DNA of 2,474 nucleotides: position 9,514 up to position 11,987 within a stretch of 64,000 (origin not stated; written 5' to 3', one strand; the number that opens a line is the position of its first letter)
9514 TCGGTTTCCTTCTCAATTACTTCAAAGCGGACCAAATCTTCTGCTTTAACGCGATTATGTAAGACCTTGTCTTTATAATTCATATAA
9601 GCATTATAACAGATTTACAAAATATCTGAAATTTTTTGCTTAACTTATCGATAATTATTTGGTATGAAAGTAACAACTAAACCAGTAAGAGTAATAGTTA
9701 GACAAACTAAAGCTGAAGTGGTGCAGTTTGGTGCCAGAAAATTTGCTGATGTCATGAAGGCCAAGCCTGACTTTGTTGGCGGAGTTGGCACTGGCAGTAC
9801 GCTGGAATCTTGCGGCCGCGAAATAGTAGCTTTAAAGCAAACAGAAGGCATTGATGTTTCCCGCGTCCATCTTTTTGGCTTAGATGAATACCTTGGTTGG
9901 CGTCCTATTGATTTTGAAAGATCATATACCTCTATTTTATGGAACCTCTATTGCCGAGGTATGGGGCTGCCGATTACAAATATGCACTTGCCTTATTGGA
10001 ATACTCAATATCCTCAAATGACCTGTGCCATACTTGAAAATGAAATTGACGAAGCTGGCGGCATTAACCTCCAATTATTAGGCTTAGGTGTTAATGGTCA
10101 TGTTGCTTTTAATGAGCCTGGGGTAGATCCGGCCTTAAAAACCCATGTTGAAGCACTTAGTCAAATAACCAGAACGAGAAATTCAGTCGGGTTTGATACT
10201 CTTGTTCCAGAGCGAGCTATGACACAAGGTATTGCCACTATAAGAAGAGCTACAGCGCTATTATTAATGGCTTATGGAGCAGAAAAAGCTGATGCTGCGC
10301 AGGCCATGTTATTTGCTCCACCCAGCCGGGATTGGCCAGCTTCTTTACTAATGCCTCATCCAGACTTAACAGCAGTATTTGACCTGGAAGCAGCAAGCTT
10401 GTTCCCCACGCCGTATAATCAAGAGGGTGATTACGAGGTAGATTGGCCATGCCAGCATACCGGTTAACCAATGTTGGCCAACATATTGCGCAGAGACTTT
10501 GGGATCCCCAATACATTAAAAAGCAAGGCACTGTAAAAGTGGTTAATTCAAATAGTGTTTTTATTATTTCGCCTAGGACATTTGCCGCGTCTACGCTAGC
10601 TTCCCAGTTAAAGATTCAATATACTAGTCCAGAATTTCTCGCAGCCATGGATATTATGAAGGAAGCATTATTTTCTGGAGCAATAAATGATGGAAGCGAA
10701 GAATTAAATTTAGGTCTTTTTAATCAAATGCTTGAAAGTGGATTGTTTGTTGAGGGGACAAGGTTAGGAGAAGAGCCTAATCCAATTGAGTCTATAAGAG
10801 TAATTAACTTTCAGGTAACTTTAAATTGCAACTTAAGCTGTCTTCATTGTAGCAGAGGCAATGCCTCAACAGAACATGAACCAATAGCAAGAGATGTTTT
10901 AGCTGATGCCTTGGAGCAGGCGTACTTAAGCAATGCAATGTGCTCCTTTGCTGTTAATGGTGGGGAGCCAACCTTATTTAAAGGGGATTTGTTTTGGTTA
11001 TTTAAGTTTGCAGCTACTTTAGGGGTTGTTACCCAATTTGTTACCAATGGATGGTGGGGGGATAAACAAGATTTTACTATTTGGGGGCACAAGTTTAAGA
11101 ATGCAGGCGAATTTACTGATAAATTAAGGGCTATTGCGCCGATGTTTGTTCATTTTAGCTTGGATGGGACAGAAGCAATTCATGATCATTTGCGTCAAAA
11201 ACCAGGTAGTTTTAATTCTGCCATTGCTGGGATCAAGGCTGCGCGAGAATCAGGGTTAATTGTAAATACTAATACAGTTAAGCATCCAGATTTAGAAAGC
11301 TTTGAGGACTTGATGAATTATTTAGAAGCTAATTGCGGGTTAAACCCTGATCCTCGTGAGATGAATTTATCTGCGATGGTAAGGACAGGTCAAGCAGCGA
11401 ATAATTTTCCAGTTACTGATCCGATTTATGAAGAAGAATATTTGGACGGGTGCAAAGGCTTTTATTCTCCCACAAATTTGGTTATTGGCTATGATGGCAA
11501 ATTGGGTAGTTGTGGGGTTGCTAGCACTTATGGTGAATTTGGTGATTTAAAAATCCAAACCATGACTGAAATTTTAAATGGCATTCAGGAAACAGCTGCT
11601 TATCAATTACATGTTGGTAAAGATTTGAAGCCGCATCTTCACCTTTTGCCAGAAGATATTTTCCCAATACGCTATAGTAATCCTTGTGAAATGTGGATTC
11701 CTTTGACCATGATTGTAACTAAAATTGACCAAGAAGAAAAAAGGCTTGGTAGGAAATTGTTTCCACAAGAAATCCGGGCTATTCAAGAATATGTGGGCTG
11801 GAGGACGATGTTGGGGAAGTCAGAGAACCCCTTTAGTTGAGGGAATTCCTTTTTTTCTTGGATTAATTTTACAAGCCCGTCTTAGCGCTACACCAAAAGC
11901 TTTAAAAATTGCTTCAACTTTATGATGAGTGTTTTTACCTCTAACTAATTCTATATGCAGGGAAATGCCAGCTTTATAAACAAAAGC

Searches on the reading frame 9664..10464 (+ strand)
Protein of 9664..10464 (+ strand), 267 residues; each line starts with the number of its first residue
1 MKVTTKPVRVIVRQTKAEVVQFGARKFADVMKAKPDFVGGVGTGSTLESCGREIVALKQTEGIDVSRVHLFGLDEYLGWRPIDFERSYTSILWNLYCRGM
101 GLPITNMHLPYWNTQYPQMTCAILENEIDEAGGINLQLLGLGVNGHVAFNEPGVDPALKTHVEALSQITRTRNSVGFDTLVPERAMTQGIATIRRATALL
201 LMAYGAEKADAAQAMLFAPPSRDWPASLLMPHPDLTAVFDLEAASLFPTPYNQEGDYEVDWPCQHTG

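Call 88: search_protein_families(library=pfam, proteins=[window:9664-10464:+], max_evalue=0.001)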
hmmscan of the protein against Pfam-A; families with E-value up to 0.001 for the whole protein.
window:9664-10464:+ (267 aa): 1 family
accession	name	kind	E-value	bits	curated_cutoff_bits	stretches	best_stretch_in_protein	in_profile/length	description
PF01182.26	Glucosamine_iso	-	9.9e-12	45.6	27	1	18-231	9-218/225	Glucosamine-6-phosphate isomerases/6-phosphogluconolactonase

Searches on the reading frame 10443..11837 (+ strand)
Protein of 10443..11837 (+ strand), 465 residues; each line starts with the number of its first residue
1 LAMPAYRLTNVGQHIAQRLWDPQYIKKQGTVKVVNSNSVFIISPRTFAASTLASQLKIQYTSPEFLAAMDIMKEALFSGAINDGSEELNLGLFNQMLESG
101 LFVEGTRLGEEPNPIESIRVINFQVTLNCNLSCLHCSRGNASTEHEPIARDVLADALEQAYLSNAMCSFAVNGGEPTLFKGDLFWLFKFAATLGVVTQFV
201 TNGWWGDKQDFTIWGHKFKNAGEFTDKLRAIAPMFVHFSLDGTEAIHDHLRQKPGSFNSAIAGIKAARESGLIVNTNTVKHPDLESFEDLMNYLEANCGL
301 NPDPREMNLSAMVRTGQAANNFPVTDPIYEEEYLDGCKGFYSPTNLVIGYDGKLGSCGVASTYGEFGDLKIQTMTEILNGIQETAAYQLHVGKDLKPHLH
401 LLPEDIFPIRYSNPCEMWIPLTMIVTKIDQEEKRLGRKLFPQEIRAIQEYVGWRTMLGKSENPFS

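Call 32: search_protein_families(library=ncbifam, proteins=[window:10443-11837:+], max_evalue=0.00001)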
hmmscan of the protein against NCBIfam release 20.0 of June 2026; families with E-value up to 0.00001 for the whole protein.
window:10443-11837:+ (465 aa): 29 families (the best 25 are shown)
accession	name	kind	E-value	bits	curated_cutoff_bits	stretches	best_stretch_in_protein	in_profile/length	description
TIGR04545.1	rSAM_ahbD_hemeb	equivalog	2.9e-14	53.3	500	1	121-294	2-162/339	heme b synthase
TIGR04051.1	rSAM_NirJ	equivalog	2.3e-13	49.8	515.45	1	121-277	4-145/354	heme d1 biosynthesis radical SAM protein NirJ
TIGR04054.1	rSAM_NirJ1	equivalog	3.9e-13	48.8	650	1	119-292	36-195/387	putative heme d1 biosynthesis radical SAM protein NirJ1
TIGR04303.1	GeoRSP_rSAM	equivalog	7.6e-13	48.7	400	1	120-279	6-148/325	GeoRSP system radical SAM/SPASM protein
TIGR04546.1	rSAM_ahbC_deAc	equivalog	8.2e-13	47.9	650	1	120-276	40-181/390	12,18-didecarboxysiroheme deacetylase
TIGR03977.1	rSAM_pair_HxsC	equivalog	6.3e-12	45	267.9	1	123-322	29-215/292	His-Xaa-Ser system radical SAM maturase HxsC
TIGR04053.2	TIGR04053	equivalog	2.6e-11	43.4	395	1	120-293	9-172/366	TIGR04053 family radical SAM/SPASM domain-containing protein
TIGR04055.1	rSAM_NirJ2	equivalog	7.6e-11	42.1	500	1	120-279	1-146/326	putative heme d1 biosynthesis radical SAM protein NirJ2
NF038283.1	viperin_w_prok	equivalog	2.1e-10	40.2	180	1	119-207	2-96/281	viperin family antiviral radical SAM protein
TIGR04103.1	rSAM_nif11_3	equivalog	3e-10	39.3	725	1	121-278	7-148/412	nif11-class peptide radical SAM maturase 3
TIGR04347.1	pseudo_SAM_Halo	equivalog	7.3e-10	38.7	525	1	119-291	38-196/390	TIGR04347 family pseudo-SAM/SPASM protein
TIGR04133.1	rSAM_w_lipo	hypoth_equivalog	4.6e-09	35.7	425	1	116-295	21-190/350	TIGR04133 family radical SAM/SPASM protein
TIGR03470.1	HpnH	equivalog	8.8e-09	34.8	225.05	1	234-294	125-187/318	adenosyl-hopene transferase HpnH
TIGR03913.1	rad_SAM_trio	equivalog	1.2e-08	33.8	591.75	1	122-292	22-177/477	GDL motif peptide-associated radical SAM/SPASM maturase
TIGR03961.1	rSAM_PTO1314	hypoth_equivalog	1.7e-08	34.1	306.05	1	126-293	30-177/332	PTO1314 family radical SAM protein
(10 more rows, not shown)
